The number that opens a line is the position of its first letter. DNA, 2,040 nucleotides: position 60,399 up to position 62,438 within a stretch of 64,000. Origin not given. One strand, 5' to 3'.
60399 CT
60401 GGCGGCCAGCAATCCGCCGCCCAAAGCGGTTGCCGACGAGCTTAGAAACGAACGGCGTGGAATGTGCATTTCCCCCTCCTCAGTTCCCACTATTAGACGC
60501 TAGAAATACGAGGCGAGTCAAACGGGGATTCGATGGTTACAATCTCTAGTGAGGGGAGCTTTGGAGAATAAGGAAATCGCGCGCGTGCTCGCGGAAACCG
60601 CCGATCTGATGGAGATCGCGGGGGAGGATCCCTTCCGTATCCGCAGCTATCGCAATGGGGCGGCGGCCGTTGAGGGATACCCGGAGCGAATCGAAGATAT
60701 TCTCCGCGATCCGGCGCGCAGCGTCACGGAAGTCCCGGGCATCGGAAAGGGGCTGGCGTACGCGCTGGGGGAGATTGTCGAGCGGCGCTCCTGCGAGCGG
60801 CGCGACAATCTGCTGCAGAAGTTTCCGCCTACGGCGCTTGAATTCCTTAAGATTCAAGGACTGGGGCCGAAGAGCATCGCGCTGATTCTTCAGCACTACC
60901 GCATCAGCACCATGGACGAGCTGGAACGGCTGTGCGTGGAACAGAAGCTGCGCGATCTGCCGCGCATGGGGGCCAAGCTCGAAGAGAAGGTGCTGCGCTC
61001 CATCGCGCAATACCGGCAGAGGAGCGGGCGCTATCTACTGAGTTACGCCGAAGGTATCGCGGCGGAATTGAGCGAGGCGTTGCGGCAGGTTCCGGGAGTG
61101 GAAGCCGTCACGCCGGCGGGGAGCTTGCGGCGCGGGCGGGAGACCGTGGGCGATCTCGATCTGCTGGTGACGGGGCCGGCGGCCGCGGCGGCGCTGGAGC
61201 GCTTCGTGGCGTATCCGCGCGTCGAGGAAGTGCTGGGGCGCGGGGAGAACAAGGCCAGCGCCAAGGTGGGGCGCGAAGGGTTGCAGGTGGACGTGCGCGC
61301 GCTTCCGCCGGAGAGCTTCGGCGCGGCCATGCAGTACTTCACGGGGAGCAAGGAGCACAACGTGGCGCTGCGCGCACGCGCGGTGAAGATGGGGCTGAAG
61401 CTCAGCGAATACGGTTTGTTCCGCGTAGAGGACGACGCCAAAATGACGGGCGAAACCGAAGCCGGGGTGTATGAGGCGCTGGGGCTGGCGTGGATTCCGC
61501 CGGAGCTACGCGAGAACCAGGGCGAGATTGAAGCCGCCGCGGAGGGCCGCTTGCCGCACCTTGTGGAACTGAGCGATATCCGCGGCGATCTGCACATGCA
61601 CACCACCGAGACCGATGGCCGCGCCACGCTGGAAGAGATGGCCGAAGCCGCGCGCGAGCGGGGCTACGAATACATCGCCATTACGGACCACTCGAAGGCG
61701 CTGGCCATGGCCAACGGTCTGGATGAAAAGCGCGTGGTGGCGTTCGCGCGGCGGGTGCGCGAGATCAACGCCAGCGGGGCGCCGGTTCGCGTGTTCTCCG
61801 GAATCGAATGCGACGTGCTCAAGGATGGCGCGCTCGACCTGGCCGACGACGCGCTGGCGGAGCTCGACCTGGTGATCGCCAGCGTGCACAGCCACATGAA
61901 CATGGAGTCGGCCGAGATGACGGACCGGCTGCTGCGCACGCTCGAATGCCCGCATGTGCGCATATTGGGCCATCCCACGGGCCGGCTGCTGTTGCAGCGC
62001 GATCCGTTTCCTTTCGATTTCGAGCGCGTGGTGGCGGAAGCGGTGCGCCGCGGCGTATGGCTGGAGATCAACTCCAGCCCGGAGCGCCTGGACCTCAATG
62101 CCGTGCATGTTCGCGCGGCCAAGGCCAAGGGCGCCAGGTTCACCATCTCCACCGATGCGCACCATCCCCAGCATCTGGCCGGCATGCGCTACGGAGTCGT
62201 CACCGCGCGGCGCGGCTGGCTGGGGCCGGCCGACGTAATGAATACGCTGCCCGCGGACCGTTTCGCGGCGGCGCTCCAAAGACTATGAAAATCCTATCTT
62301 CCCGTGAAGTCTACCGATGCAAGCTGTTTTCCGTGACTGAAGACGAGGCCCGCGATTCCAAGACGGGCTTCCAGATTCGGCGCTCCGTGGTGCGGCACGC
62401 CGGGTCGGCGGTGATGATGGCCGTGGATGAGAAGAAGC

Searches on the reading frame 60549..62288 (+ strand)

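Call 60: search_protein_families(library=pfam, max_evalue=0.00001, proteins=[window:60549-62288:+])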
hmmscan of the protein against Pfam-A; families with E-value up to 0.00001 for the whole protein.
window:60549-62288:+ (579 aa): 4 families
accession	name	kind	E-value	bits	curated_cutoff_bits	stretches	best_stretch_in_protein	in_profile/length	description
PF14791.11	DNA_pol_B_thumb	-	4e-25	87.9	25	1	260-322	1-63/63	DNA polymerase beta thumb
PF14716.13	HHH_8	-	1.2e-18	67.7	30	1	6-80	2-71/73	Helix-hairpin-helix domain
PF02811.25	PHP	-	4.6e-11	43.7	26.4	1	347-481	1-134/164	PHP domain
PF14520.12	HHH_5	-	6e-08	33.5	27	0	98-151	3-54/57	Helix-hairpin-helix domain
